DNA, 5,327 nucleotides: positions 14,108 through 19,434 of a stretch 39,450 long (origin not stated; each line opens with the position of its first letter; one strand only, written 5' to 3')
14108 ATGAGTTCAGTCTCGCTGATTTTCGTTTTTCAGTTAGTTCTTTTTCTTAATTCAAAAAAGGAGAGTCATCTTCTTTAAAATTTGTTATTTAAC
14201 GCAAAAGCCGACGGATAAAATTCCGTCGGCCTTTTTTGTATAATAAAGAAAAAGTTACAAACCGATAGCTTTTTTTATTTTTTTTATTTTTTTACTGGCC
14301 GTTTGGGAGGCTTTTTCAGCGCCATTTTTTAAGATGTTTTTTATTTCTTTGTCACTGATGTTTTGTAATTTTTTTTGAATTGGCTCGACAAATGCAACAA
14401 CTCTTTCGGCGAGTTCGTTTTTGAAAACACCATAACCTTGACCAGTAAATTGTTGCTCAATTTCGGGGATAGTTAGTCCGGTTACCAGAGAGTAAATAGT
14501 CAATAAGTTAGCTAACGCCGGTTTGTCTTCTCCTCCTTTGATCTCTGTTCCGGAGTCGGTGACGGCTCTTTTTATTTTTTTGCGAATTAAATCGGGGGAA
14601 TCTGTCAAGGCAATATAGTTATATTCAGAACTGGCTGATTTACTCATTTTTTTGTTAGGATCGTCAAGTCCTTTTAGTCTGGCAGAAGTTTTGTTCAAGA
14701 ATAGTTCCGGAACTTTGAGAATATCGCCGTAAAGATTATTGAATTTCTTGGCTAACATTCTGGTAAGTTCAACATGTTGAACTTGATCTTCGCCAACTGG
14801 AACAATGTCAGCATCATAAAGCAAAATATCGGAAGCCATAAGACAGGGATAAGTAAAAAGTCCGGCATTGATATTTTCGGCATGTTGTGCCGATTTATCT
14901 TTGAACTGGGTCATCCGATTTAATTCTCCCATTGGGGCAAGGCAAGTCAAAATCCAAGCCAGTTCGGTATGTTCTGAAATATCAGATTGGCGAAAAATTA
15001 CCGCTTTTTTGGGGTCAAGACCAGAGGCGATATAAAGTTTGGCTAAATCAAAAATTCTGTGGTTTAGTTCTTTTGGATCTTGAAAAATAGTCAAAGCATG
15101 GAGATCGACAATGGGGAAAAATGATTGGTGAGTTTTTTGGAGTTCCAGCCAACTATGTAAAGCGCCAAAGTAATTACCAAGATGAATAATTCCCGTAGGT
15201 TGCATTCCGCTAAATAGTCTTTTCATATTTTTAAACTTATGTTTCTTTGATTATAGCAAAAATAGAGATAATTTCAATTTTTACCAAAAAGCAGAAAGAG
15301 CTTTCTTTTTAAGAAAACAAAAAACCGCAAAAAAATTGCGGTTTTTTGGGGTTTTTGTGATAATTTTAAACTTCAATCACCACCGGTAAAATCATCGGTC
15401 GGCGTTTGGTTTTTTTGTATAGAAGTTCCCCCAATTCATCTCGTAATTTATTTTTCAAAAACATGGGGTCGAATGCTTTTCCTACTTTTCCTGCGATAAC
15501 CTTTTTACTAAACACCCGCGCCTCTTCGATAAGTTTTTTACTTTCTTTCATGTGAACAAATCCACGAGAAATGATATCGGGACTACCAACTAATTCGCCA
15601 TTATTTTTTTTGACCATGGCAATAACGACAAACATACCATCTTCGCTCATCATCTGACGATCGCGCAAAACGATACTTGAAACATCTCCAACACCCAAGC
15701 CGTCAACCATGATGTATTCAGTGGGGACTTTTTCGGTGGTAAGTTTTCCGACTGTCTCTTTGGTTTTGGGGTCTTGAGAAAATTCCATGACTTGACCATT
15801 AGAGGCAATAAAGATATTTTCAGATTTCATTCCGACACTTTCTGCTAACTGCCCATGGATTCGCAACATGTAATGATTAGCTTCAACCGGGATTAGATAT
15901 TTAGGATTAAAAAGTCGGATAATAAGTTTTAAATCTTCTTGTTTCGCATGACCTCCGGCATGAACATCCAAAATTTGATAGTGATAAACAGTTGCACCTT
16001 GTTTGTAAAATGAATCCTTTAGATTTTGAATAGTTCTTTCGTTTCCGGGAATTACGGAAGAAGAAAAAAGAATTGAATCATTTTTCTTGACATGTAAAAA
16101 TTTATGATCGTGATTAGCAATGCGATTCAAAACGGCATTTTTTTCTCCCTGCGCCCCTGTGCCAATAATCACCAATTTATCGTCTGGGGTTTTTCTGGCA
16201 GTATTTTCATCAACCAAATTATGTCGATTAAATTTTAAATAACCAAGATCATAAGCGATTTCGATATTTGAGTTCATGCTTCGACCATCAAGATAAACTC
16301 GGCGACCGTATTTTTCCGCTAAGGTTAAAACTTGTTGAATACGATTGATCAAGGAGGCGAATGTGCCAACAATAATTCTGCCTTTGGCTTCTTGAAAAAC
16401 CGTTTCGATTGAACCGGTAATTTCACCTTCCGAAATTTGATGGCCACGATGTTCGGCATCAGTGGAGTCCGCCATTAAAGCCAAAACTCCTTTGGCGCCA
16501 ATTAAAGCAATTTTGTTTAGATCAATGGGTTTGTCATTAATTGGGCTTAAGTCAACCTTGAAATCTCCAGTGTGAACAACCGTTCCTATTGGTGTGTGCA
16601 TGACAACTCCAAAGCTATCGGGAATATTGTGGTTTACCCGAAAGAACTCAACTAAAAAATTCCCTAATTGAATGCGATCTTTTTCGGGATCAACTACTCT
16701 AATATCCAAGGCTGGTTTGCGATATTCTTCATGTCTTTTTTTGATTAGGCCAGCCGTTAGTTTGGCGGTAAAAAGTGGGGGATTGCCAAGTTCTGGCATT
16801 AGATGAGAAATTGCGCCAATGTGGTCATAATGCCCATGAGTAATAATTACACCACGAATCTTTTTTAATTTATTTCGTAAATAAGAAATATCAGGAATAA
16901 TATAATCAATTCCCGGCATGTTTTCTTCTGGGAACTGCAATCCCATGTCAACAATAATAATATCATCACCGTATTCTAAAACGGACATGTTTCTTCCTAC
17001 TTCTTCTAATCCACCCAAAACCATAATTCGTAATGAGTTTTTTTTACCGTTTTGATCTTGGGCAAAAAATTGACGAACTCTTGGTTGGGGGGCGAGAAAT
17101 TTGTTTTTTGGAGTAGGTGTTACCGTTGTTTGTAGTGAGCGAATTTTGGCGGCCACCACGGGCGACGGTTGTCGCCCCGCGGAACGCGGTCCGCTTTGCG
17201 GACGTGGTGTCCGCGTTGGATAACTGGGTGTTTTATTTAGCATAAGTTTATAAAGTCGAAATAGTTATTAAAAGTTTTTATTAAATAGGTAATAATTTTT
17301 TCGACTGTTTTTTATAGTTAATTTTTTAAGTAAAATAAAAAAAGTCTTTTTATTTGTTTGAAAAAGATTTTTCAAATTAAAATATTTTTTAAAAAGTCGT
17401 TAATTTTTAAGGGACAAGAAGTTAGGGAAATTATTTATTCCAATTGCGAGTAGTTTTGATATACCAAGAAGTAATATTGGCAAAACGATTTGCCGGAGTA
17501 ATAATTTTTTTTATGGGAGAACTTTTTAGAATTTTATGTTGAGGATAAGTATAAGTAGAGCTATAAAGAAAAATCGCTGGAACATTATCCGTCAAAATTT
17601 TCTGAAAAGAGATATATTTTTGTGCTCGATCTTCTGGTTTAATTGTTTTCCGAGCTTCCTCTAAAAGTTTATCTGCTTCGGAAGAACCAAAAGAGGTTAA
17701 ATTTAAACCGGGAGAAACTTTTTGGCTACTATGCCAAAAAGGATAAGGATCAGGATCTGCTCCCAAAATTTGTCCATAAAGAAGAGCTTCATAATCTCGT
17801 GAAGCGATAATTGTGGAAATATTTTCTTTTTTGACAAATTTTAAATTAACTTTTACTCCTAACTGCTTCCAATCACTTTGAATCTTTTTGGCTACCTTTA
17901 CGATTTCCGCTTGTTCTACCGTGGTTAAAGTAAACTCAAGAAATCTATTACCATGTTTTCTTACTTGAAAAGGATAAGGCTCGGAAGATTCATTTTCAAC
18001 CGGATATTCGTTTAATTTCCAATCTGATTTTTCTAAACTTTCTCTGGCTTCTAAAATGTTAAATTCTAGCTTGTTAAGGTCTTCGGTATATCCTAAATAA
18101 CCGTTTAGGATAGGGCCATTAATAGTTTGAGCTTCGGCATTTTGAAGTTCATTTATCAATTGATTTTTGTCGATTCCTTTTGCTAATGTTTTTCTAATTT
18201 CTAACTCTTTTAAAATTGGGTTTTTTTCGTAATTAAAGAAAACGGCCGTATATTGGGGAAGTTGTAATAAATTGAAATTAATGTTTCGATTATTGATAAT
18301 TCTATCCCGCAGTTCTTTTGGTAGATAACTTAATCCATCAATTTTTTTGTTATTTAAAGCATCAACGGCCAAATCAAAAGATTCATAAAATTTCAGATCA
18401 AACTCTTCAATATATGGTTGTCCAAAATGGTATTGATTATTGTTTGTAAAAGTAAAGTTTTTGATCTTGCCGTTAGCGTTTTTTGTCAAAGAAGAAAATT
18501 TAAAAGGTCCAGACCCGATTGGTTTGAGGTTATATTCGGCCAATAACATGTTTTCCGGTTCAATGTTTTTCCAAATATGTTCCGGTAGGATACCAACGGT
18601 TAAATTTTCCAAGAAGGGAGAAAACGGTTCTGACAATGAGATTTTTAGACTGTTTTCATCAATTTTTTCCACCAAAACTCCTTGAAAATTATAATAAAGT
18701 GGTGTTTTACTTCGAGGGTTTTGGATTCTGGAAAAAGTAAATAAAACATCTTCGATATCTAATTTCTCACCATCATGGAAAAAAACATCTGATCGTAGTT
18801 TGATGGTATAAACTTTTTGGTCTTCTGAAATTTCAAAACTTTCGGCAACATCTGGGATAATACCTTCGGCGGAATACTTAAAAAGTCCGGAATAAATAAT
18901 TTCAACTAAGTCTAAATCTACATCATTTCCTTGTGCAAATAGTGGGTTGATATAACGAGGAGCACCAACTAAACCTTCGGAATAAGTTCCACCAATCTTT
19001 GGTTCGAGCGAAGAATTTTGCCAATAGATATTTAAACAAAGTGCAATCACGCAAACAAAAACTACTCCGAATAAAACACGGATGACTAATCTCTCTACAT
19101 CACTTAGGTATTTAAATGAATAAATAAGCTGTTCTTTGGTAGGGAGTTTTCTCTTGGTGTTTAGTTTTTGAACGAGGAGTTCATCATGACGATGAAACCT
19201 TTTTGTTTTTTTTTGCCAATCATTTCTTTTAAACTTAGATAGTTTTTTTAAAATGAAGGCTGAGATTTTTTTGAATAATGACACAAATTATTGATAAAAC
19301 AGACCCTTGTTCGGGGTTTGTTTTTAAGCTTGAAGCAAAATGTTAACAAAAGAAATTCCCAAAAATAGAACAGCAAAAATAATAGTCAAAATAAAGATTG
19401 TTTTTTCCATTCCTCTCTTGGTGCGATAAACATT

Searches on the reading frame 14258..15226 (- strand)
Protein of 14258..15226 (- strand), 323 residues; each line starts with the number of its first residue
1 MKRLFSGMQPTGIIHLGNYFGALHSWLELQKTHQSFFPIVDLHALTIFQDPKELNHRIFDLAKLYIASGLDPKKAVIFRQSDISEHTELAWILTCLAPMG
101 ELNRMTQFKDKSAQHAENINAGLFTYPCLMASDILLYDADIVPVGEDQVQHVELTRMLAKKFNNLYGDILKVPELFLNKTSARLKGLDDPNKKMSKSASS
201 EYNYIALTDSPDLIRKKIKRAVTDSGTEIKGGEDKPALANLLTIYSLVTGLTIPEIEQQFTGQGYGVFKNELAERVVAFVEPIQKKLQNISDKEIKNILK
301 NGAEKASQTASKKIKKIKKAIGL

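Call 10: find_encoding_contigs(protein=window:14258-15226:-, flank=10000, max_places=10)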
Protein window:14258-15226:- (323 aa): no gene with exactly this product is on record in the collection.

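Call 15: find_related_loci(query=window:14258-15226:-, collection=genome_contigs, flank=10000)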
Query window:14258-15226:- (323 aa) in genome_contigs; peptide patterns used: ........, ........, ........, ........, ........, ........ (x = any residue, [..] = any of these).
599 stretches matched a pattern (row limit reached: there are more); 547 encode a relative of the query (tblastn E <= 1e-3); the best 80 are kept; 80 distinct loci.
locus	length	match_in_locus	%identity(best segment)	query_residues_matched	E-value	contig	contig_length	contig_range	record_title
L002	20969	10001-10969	67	1-323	5e-153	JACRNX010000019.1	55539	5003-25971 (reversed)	MAG: Candidatus Falkowbacteria bacterium isolate NC_groundwater_1946_Pr3_S-0.2um_44_7 scaffold_111630, whole genome shot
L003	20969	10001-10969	58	1-323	3e-129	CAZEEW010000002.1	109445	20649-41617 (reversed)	MAG TPA_asm: uncultured Gammaproteobacteria bacterium isolate SRP093185_co1_62 genome assembly, contig: NODE_36_length_1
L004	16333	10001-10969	60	1-323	6e-124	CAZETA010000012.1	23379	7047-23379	MAG TPA_asm: uncultured Gammaproteobacteria bacterium isolate SRP298887_co1_128 genome assembly, contig: NODE_1956_lengt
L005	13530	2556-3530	56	1-323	6e-123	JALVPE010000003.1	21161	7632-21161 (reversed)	MAG: Candidatus Moraniibacteriota bacterium isolate A3_metabat1_scaf2bin.079 A3_NODE_1103_length_21161_cov_2.940572, who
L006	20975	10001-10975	55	2-323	7e-123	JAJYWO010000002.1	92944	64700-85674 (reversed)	MAG: bacterium isolate FK3.bin121 NODE_372_length_92944_cov_1.317399, whole genome shotgun sequence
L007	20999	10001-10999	55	2-323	3e-122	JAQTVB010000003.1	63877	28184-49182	MAG: Patescibacteria group bacterium isolate STB_78 NODE_919_length_63877_cov_4.156565_Sandtown_B, whole genome shotgun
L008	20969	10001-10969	54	2-323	3e-121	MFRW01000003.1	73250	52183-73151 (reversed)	MAG: Candidatus Moranbacteria bacterium RIFCSPHIGHO2_01_FULL_55_24 rifcsphigho2_01_scaffold_436, whole genome shotgun se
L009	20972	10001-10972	54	2-323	2e-120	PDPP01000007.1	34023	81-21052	MAG: Candidatus Moraniibacteriota bacterium isolate DOLZORAL124_35_17 DolZOral124_scaffold_1726, whole genome shotgun se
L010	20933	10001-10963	54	4-323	1e-118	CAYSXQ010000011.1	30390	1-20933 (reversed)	MAG TPA_asm: uncultured Gammaproteobacteria bacterium isolate SRP278252_co2_427 genome assembly, contig: NODE_2932_lengt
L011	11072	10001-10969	57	2-323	2e-118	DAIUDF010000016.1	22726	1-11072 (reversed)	MAG TPA_asm: Candidatus Moraniibacteriota bacterium isolate CTOTU18587 NODE_2103_length_22726_cov_9.830929, whole genome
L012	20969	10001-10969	54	2-323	5e-118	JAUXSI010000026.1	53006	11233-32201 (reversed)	MAG: Candidatus Moraniibacteriota bacterium isolate C12_metabat.bin.56 C12_k141_118780, whole genome shotgun sequence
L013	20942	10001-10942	56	2-314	7e-118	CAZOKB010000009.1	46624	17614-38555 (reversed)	MAG TPA_asm: uncultured Bdellovibrionales bacterium isolate SRP278252_co2_108 genome assembly, contig: NODE_1307_length_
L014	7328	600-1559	56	4-323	2e-117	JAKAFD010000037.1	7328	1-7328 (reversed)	MAG: bacterium isolate WY1.bin77 NODE_17185_length_7328_cov_3.448410, whole genome shotgun sequence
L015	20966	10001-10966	54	3-323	1e-116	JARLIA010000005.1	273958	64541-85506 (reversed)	MAG: Candidatus Paceibacterota bacterium isolate MAG_BA90 MetaBAT2_Bin_90_Anoxic_k141_1029431, whole genome shotgun sequ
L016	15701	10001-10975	52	2-323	1e-116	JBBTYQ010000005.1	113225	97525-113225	MAG: Patescibacteria group bacterium isolate H41-bin047_1 H41_bin047_1_000000000005, whole genome shotgun sequence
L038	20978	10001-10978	50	1-323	3e-108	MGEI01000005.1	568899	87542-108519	MAG: Candidatus Uhrbacteria bacterium RIFCSPLOWO2_01_FULL_47_17 rifcsplowo2_01_scaffold_74, whole genome shotgun sequenc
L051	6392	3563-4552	49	1-323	1e-103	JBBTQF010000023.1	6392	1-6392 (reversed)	MAG: Patescibacteria group bacterium isolate H43-bin187_1 H43_bin187_1_000000000023, whole genome shotgun sequence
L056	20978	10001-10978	50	1-323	2e-102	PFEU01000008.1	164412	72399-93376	MAG: Candidatus Uhrbacteria bacterium CG10_big_fil_rev_8_21_14_0_10_48_16 CG10_8_21_14_0.10_scaffold_168_c, whole genome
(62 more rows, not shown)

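Call 79: search_protein_families(library=pfam, proteins=[L056:11023-12468:+, L056:12468-13700:+, L056:13816-15000:-, L056:15036-15587:-, L038:11013-12032:-, L038:12230-13372:+, L002:10982-11221:+, L002:11263-11535:-, L002:9237-9623:-, L051:5298-5774:+], max_evalue=0.001)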
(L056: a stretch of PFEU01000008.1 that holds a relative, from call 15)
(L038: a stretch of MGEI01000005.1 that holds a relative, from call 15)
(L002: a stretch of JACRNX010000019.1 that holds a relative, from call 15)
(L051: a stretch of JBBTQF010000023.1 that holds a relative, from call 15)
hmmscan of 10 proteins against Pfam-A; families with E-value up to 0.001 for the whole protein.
L056:11023-12468:+ (481 aa): 6 families
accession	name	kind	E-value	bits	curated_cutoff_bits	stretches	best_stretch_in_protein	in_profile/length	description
PF20030.5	bpMoxR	-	7.5e-29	100.7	27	1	61-238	2-172/205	MoxR domain in the MoxR-vWA-beta-propeller ternary systems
PF07728.20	AAA_5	-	2.8e-12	47.2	22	1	92-226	1-139/139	AAA domain (dynein-related subfamily)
PF12775.13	AAA_7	-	1.4e-05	25.1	25.8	1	82-132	23-77/181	P-loop containing dynein motor region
PF13191.12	AAA_16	-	1.6e-05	25.9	32.6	1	72-115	1-49/167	AAA ATPase domain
PF17868.7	AAA_lid_8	-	3.5e-05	24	22.8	1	299-346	19-66/72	AAA lid domain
PF00158.32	Sigma54_activat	-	0.00033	20.8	20.2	1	82-214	14-150/168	Sigma-54 interaction domain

L056:12468-13700:+ (410 aa): 0 families

L056:13816-15000:- (394 aa): 0 families

L056:15036-15587:- (183 aa): 0 families

L038:11013-12032:- (339 aa): 1 family
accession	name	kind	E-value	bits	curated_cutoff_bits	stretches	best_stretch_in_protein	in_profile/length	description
PF00152.25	tRNA-synt_2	-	4.5e-44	151.2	25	1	9-334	21-307/308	tRNA synthetases class II (D, K and N)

L038:12230-13372:+ (380 aa): 0 families

L002:10982-11221:+ (79 aa): 1 family
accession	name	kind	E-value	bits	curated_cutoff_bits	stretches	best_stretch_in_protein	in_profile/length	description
PF01797.21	Y1_Tnp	-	5.4e-05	23.7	23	1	15-68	62-121/121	Transposase IS200 like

L002:11263-11535:- (90 aa): 0 families

L002:9237-9623:- (128 aa): 0 families

L051:5298-5774:+ (158 aa): 0 families
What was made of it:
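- L002 has an IS200-like transposase remnant and L056 has a bpMoxR conflict-system ATPase (call 79). The equivalent slot in L002 carries an IS200-like transposase remnant (call 79).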

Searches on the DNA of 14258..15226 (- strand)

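Call 18: search_rna_families(sources=[L002, L003, L004, L005, L006, L007], threshold=gathering)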
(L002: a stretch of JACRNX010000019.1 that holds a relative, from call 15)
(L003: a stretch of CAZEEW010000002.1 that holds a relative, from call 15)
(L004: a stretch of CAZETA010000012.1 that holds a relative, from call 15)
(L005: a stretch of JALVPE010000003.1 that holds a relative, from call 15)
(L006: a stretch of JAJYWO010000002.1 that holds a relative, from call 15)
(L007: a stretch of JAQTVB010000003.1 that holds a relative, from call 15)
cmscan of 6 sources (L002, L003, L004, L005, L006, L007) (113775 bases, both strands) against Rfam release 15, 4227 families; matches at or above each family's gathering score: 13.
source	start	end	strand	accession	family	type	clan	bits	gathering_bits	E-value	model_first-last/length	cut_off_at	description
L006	1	2953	+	RF02541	LSU_rRNA_bacteria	Gene; rRNA;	CL00112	2377.9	50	0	43-2925/2925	5'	Bacterial large subunit ribosomal RNA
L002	11525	11862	-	RF00010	RNaseP_bact_a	Gene; ribozyme;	CL00002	118.1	100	3e-35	1-367/367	no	Bacterial RNase P class A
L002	16222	16294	+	RF00005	tRNA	Gene; tRNA;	CL00001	73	29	8.1e-14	1-71/71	no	tRNA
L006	13154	13227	-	RF00005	tRNA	Gene; tRNA;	CL00001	69.8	29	6.1e-13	1-71/71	no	tRNA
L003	11554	11625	+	RF00005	tRNA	Gene; tRNA;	CL00001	69.5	29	7.7e-13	1-71/71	no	tRNA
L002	16794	16867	+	RF00005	tRNA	Gene; tRNA;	CL00001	66.2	29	6.1e-12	1-71/71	no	tRNA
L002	16555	16628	+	RF00005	tRNA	Gene; tRNA;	CL00001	66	29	7.1e-12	1-71/71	no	tRNA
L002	16938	17009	+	RF00005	tRNA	Gene; tRNA;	CL00001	65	29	1.3e-11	1-71/71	no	tRNA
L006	3099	3214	+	RF00001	5S_rRNA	Gene; rRNA;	CL00113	63.2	38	1.2e-10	1-120/120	no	5S ribosomal RNA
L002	16672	16744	+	RF00005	tRNA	Gene; tRNA;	CL00001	56.8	29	2.4e-09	1-71/71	no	tRNA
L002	16457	16541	+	RF00005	tRNA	Gene; tRNA;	CL00001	53.5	29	1.9e-08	1-71/71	no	tRNA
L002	16350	16434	+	RF00005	tRNA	Gene; tRNA;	CL00001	50.8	29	1e-07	1-71/71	no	tRNA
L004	16268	16333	+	RF00005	tRNA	Gene; tRNA;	CL00001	50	29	1.7e-07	1-65/71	3'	tRNA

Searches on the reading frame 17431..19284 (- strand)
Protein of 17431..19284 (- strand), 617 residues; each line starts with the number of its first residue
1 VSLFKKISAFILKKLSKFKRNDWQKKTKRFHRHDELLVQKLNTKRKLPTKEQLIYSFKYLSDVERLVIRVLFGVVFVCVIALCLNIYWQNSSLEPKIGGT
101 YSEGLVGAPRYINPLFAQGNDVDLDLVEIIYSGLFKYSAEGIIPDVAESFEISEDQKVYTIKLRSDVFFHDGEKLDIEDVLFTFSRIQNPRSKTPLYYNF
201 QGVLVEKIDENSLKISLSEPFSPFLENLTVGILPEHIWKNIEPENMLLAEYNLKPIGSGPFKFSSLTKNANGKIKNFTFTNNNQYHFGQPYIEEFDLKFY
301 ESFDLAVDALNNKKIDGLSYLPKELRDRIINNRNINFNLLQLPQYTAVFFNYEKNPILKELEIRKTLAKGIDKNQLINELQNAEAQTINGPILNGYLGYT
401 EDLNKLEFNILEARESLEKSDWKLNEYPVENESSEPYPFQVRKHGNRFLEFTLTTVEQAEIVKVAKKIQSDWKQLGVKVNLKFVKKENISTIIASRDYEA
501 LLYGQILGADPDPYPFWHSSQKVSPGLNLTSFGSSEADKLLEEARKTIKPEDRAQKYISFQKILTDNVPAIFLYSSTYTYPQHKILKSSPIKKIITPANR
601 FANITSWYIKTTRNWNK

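Call 46: search_protein_families(library=pfam, proteins=[window:17431-19284:-], max_evalue=0.00001)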
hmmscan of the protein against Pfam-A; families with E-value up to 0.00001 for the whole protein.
window:17431-19284:- (617 aa): 1 family
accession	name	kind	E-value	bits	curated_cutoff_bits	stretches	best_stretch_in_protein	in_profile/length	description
PF00496.27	SBP_bac_5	-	4.3e-60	204.2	32.4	1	142-519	2-359/368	Bacterial extracellular solute-binding proteins, family 5 Middle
